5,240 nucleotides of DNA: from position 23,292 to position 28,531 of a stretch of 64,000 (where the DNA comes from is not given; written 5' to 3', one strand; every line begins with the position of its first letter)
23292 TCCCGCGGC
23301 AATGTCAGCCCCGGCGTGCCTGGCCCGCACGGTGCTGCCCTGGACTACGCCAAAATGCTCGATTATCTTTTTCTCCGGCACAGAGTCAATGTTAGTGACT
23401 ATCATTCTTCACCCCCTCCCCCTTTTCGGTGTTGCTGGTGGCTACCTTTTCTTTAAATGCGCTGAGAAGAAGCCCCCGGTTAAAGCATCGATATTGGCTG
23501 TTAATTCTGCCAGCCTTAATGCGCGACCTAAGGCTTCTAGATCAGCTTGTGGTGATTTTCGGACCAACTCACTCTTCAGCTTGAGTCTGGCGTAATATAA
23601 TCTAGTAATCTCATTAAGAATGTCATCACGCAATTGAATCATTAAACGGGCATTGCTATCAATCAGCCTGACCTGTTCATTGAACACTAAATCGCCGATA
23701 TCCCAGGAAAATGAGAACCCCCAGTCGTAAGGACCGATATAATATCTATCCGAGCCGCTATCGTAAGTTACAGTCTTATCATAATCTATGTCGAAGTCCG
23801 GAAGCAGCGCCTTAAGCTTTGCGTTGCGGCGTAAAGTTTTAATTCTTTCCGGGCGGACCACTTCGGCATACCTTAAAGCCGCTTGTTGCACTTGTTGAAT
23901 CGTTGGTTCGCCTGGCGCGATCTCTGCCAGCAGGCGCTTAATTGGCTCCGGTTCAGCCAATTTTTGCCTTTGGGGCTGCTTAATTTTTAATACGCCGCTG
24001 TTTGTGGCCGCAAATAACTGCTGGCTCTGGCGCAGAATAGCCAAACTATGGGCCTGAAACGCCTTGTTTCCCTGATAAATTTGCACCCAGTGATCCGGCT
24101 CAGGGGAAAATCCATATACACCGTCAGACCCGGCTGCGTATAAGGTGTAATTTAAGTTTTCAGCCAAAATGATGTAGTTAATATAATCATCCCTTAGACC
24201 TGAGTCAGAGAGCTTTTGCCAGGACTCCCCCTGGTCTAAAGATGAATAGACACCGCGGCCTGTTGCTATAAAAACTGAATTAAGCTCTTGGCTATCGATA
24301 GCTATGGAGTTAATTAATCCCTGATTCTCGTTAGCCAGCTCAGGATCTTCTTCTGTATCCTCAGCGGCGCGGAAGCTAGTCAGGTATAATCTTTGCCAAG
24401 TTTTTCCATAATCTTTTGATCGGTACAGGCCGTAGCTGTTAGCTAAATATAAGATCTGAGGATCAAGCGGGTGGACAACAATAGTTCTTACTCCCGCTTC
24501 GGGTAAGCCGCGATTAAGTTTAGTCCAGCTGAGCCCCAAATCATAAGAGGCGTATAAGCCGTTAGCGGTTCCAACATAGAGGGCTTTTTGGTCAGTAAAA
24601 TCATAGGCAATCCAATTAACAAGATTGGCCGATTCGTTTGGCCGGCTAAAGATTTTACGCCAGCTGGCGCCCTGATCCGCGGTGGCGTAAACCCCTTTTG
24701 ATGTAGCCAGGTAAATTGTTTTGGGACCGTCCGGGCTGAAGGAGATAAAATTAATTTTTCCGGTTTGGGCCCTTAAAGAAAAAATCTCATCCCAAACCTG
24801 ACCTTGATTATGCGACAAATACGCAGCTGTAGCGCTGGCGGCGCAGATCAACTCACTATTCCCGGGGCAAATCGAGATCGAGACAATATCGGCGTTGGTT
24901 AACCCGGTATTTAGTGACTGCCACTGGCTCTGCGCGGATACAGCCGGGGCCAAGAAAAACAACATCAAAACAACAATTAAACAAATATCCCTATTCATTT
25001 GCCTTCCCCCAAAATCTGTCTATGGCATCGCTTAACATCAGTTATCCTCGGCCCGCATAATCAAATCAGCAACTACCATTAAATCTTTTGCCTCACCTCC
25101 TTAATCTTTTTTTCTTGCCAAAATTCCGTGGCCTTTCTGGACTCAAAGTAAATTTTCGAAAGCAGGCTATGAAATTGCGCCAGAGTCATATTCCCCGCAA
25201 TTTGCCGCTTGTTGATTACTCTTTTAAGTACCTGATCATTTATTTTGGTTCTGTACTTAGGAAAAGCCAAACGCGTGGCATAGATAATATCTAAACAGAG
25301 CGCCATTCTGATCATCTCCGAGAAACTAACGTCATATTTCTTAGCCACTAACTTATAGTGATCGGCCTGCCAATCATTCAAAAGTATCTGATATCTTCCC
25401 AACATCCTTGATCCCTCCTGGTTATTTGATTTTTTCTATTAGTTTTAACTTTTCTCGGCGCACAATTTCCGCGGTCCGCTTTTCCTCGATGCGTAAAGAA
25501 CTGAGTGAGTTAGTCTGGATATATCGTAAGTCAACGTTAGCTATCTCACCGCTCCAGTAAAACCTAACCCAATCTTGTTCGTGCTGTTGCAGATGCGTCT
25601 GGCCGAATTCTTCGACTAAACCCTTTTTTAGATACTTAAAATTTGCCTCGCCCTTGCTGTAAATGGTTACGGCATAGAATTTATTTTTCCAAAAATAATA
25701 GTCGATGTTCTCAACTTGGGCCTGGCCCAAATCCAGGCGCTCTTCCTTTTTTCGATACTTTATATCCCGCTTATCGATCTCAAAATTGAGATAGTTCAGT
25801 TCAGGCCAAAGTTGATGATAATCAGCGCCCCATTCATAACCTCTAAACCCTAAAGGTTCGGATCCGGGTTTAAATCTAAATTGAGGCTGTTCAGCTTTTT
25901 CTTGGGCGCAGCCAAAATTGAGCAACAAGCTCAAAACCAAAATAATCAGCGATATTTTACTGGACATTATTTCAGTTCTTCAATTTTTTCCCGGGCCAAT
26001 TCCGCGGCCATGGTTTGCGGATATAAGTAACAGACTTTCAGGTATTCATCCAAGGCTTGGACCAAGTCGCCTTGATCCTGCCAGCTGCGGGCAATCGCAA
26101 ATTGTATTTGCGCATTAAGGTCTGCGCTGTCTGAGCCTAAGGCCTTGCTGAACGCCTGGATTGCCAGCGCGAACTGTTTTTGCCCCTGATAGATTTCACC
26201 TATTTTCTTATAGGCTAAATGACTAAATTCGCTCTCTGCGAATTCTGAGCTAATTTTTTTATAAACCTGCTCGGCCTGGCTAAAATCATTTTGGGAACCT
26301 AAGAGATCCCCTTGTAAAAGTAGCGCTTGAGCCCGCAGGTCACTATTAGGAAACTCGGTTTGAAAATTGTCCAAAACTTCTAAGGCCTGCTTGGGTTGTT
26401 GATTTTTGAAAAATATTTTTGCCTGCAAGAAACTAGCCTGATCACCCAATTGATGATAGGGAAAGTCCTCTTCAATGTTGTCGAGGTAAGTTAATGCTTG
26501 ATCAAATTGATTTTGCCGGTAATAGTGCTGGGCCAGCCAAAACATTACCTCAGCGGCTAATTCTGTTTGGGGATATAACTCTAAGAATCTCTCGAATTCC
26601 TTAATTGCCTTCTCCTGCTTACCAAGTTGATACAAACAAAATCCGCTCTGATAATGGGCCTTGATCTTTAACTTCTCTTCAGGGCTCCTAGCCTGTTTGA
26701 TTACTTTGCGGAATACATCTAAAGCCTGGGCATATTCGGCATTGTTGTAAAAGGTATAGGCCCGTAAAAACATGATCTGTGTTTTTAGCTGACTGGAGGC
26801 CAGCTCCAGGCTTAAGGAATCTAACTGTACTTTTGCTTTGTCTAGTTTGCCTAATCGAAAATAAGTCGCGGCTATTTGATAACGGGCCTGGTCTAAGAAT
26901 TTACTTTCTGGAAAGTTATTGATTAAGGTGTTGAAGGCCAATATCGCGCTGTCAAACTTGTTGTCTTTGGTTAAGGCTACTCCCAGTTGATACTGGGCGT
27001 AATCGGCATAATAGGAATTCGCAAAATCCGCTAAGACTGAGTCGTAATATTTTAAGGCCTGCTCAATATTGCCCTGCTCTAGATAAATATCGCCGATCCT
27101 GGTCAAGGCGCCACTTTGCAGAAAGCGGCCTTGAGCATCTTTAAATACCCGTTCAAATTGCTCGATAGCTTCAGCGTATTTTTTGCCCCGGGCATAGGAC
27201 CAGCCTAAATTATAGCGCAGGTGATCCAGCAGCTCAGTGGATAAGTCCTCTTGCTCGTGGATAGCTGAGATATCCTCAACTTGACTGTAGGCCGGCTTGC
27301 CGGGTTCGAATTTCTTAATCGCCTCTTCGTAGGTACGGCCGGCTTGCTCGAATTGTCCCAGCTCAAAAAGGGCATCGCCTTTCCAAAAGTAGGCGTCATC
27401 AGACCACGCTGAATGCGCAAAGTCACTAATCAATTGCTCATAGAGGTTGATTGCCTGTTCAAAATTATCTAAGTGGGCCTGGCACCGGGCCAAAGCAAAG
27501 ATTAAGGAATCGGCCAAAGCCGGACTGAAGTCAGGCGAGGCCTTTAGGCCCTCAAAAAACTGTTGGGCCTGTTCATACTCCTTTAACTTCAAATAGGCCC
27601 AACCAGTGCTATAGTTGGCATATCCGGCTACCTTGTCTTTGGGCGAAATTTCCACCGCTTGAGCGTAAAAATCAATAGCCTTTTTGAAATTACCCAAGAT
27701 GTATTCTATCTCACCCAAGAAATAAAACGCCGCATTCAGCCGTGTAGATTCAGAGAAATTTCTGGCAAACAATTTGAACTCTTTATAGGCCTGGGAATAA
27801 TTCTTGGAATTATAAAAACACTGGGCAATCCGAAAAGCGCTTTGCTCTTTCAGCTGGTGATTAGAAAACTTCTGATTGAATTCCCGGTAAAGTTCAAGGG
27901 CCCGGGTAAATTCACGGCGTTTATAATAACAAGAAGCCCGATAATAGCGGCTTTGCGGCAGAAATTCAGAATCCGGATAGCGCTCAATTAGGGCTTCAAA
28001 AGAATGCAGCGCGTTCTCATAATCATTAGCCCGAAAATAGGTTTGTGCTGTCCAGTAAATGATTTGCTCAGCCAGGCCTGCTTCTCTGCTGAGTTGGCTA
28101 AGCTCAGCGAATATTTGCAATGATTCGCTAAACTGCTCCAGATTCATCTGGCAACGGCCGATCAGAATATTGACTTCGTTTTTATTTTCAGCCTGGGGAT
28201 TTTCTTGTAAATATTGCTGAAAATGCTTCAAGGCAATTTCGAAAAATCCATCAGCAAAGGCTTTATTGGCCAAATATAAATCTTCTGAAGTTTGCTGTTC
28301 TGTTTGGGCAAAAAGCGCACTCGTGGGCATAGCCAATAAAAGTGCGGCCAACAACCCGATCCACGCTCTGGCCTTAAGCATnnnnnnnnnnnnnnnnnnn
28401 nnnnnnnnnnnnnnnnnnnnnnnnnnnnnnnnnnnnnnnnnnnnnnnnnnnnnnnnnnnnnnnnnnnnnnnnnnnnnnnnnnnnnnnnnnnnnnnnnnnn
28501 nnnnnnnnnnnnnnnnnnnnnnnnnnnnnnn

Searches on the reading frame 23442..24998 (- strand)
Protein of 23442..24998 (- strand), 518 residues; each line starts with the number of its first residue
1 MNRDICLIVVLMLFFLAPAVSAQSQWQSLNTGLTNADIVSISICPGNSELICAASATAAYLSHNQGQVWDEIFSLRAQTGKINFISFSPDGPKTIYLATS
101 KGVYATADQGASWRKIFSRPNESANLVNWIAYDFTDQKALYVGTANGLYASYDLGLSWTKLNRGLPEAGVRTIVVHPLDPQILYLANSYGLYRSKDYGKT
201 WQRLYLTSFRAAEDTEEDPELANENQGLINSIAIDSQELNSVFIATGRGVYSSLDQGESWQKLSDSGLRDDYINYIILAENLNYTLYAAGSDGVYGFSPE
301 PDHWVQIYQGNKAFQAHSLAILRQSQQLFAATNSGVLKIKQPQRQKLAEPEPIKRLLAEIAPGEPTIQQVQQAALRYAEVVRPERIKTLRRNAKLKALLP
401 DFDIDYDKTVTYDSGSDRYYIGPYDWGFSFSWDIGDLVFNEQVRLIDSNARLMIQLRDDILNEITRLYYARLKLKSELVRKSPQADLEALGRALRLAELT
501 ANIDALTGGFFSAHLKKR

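Call 89: search_protein_families(library=pfam, proteins=[window:23442-24998:-], max_evalue=0.00001)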
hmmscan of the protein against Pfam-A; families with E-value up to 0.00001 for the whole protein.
window:23442-24998:- (518 aa): 3 families
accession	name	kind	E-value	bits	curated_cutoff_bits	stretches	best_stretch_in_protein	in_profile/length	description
PF15902.12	Sortilin-Vps10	-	4.5e-17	62.4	33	1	148-266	3-115/446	Sortilin, neurotensin receptor 3,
PF02012.26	BNR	-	1e-08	34.3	27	0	192-203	1-12/12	BNR/Asp-box repeat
PF14870.12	PSII_BNR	-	8.4e-07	29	27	0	84-203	22-139/303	Photosynthesis system II assembly factor YCF48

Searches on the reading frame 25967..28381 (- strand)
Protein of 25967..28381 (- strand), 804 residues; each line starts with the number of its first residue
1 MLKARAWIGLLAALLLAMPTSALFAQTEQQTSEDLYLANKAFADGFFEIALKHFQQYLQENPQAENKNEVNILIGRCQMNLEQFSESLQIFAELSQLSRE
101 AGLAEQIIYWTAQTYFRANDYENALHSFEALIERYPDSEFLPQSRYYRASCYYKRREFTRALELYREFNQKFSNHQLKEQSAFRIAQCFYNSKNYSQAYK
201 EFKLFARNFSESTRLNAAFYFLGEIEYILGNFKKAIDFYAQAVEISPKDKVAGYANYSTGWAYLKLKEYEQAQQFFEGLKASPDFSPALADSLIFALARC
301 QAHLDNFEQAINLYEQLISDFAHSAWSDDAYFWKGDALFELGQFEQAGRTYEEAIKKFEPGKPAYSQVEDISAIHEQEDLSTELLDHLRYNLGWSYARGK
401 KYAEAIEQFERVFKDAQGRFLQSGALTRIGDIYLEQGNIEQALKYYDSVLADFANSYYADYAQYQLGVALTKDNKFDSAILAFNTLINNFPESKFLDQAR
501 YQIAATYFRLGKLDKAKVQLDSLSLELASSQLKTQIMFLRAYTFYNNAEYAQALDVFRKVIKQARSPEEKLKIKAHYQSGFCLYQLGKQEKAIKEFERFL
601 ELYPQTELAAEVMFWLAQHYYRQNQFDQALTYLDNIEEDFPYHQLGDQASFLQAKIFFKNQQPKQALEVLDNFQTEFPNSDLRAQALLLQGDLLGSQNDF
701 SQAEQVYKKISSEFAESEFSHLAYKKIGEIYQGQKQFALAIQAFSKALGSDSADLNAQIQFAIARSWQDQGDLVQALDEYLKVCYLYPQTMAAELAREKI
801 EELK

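Call 89: search_protein_families(library=pfam, proteins=[window:25967-28381:-], max_evalue=0.00001)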
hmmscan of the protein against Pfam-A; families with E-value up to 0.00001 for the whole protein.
window:25967-28381:- (804 aa): 24 families
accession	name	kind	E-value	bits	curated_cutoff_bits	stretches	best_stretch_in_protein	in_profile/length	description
PF13174.12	TPR_6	-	1.2e-68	223.6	26.3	0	108-138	3-33/33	Tetratricopeptide repeat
PF07719.23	TPR_2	-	2.6e-66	214.7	27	0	574-605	2-33/34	Tetratricopeptide repeat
PF00515.34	TPR_1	-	3.9e-52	172.5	27.8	0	218-249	3-34/34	Tetratricopeptide repeat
PF13432.12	TPR_16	-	4.4e-52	174.5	32.7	2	112-167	4-56/65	Tetratricopeptide repeat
PF14559.12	TPR_19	-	1.1e-43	147.9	25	0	400-459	5-62/68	Tetratricopeptide repeat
PF13428.12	TPR_14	-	4.6e-43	141.6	23.5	0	575-610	3-38/44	Tetratricopeptide repeat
PF13181.12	TPR_8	-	1.7e-42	140.4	25.7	0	218-249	3-34/34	Tetratricopeptide repeat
PF13424.12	TPR_12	-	3.5e-36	123.7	30.1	1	217-277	4-69/77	Tetratricopeptide repeat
PF12895.13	ANAPC3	-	1e-35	122.3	27.2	0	612-672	25-81/82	Anaphase-promoting complex, cyclosome, subunit 3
PF13525.12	YfiO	-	3.1e-25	89.6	25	2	106-179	6-79/203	Outer membrane lipoprotein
PF09976.15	TPR_21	-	1.3e-24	87.4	25.5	1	540-720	26-181/193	Tetratricopeptide repeat-like domain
PF13176.12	TPR_7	-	1.5e-19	68.8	27.9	0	425-451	1-27/36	Tetratricopeptide repeat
PF25058.1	ARM_TT21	-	8e-16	58.8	27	0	565-664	49-145/155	Tetratricopeptide repeat protein 21 ARM repeat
PF17874.7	TPR_MalT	-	2.9e-12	47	45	0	532-672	38-186/336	MalT-like TPR region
PF20308.4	TPR-S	-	4.1e-10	40.6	27.6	0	550-602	2-47/102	Tetratricopeptide Repeats-Sensor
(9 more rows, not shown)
